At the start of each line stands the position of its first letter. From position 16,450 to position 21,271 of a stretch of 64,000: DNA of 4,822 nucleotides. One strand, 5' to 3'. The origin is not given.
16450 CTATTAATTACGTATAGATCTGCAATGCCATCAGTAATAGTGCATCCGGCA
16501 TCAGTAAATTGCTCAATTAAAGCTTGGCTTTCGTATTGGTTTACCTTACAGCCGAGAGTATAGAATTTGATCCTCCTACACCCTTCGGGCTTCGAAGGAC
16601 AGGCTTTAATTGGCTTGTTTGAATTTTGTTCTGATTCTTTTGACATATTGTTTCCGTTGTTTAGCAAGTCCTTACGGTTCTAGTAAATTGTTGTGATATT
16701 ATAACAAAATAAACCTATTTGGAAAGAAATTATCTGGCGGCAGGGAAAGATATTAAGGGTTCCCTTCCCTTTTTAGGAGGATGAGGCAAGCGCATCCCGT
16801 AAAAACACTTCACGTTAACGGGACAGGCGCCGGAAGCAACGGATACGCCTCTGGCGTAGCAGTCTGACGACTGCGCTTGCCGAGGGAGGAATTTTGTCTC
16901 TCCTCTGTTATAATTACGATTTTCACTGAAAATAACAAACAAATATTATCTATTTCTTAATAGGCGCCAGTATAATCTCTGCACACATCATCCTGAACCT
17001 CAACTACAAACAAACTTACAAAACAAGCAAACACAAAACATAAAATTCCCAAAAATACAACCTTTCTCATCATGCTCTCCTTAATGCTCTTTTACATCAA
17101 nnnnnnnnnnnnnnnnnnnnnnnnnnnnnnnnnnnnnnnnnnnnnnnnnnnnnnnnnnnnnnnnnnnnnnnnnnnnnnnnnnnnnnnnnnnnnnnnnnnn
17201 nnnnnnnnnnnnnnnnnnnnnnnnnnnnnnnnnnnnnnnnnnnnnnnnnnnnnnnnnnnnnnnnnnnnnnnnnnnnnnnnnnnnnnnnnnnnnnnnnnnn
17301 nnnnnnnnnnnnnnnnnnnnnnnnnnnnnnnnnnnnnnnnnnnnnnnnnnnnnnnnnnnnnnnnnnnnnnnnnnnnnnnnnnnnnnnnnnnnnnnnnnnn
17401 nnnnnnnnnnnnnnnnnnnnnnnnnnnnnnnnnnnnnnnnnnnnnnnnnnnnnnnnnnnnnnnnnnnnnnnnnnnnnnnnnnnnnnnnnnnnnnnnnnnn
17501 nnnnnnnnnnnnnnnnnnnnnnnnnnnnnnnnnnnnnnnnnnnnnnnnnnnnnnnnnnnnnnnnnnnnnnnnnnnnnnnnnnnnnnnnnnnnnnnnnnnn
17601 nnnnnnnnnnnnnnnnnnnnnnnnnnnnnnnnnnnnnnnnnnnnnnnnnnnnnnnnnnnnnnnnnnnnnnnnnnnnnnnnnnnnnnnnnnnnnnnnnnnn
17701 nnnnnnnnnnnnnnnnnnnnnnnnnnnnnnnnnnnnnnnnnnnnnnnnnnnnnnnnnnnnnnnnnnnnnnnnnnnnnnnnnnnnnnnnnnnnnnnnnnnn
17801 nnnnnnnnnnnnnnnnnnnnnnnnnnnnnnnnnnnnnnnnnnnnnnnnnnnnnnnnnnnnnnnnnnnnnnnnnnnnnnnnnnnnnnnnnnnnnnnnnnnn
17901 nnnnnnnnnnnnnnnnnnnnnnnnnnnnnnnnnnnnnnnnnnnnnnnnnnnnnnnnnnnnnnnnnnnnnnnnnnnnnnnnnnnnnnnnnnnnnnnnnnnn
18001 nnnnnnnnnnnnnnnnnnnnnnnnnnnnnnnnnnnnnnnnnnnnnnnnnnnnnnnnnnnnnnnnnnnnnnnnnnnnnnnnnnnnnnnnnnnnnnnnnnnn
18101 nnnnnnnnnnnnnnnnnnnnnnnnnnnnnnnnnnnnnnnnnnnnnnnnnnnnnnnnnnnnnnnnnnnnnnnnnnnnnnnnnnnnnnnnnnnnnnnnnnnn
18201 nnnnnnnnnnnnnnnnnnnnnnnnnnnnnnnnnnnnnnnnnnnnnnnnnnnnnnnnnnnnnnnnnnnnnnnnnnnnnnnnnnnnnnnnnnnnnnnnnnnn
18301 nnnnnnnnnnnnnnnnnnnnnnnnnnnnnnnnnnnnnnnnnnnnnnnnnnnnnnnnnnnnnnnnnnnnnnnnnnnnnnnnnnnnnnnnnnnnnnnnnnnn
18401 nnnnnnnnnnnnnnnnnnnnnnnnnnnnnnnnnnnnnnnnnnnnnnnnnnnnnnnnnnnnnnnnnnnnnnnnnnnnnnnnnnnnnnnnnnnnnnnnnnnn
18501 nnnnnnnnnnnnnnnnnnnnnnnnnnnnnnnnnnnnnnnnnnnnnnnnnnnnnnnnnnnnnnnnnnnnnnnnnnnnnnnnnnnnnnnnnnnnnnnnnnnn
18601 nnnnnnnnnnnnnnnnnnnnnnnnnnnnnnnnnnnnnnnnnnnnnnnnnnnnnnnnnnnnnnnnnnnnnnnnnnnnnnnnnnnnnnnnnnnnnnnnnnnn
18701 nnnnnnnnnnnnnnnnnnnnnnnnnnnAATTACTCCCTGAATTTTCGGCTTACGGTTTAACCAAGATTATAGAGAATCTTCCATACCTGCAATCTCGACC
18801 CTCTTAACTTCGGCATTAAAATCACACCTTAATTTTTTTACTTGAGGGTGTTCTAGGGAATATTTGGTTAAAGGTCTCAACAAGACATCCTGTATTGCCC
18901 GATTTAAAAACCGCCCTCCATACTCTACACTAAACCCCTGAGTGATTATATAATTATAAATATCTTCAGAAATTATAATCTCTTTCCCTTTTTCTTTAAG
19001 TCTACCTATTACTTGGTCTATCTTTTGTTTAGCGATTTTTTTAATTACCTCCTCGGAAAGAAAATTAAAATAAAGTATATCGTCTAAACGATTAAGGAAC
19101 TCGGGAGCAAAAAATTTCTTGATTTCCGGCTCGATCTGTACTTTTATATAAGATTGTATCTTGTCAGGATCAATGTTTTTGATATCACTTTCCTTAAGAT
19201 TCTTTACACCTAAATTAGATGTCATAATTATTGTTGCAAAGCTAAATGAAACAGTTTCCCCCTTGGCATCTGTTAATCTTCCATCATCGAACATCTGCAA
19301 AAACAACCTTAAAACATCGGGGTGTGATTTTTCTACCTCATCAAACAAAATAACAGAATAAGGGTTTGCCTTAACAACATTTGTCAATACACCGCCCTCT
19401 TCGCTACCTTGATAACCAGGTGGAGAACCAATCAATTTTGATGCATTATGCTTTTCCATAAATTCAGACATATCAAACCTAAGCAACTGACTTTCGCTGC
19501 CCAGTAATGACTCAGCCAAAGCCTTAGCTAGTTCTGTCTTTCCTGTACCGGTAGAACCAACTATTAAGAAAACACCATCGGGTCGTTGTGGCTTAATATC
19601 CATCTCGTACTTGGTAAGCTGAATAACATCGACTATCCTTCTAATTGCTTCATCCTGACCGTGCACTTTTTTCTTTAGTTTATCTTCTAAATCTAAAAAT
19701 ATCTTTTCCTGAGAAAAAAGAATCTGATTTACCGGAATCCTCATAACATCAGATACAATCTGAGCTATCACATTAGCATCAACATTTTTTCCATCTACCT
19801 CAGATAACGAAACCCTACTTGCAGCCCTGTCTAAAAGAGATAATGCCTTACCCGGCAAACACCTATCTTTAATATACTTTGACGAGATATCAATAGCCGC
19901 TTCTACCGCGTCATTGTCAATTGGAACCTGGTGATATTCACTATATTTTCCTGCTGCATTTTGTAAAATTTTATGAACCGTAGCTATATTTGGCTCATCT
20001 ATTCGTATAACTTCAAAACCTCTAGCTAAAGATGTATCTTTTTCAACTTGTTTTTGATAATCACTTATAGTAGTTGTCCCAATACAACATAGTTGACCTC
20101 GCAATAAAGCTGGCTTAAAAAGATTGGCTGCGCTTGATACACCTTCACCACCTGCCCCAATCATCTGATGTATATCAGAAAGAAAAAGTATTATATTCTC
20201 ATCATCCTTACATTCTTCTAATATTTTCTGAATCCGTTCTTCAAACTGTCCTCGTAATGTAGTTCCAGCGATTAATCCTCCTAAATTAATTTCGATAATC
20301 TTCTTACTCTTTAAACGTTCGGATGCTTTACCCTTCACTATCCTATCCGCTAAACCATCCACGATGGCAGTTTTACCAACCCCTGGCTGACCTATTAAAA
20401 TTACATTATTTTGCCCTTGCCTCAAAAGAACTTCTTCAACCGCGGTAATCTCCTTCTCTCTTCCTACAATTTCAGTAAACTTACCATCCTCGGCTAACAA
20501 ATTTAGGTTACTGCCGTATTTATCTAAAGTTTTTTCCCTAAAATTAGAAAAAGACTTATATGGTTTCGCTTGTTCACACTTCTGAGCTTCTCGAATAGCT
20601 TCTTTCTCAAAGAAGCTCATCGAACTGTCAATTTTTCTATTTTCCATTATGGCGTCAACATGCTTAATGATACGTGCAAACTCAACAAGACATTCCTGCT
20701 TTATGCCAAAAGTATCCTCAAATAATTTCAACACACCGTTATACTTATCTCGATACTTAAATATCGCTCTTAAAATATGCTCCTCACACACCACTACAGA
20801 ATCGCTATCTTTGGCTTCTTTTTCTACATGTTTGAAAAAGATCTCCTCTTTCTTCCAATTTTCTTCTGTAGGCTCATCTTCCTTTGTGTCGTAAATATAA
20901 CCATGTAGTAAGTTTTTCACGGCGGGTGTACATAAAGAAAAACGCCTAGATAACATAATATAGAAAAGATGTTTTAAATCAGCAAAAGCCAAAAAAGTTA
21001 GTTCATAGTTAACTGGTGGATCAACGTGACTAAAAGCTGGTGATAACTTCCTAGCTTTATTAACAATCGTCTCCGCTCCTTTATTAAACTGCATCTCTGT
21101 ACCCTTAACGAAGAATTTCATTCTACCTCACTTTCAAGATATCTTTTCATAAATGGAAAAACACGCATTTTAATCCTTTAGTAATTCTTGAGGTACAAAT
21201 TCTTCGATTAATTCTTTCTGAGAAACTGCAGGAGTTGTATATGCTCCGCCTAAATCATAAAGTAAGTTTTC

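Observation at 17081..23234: Secretome island: two paralogous secreted TPR proteins sharing a novel N-terminal domain, flanking a ClpA-like AAA+ ATPase and a secreted ankyrin protein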

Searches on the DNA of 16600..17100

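Call 48: search_rna_families(source=window, start=16600, end=17100, threshold=evalue, max_evalue=1)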
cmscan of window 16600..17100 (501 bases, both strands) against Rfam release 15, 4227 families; matches with E-value up to 1: 0.
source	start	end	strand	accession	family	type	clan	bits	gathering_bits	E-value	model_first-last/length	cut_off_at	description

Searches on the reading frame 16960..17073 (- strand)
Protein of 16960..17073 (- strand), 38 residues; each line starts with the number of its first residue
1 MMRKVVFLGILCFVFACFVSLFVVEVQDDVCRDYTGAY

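Call 55: search_protein_families(library=pfam, proteins=[window:16960-17073:-], max_evalue=10)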
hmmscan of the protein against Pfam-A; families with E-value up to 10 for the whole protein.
seq(38 aa): 0 families

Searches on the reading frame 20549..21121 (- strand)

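Call 55: search_protein_families(library=pfam, proteins=[window:20549-21121:-], max_evalue=10)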
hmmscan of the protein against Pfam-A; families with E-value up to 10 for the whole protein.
seq(191 aa): 2 families
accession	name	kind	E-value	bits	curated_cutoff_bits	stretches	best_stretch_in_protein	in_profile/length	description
PF04586.22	Peptidase_S78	-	0.0052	17.4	21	1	72-178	16-121/165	Caudovirus prohead serine protease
PF13425.11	O-antigen_lig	-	0.11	11.8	31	1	64-161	270-374/462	O-antigen ligase like membrane protein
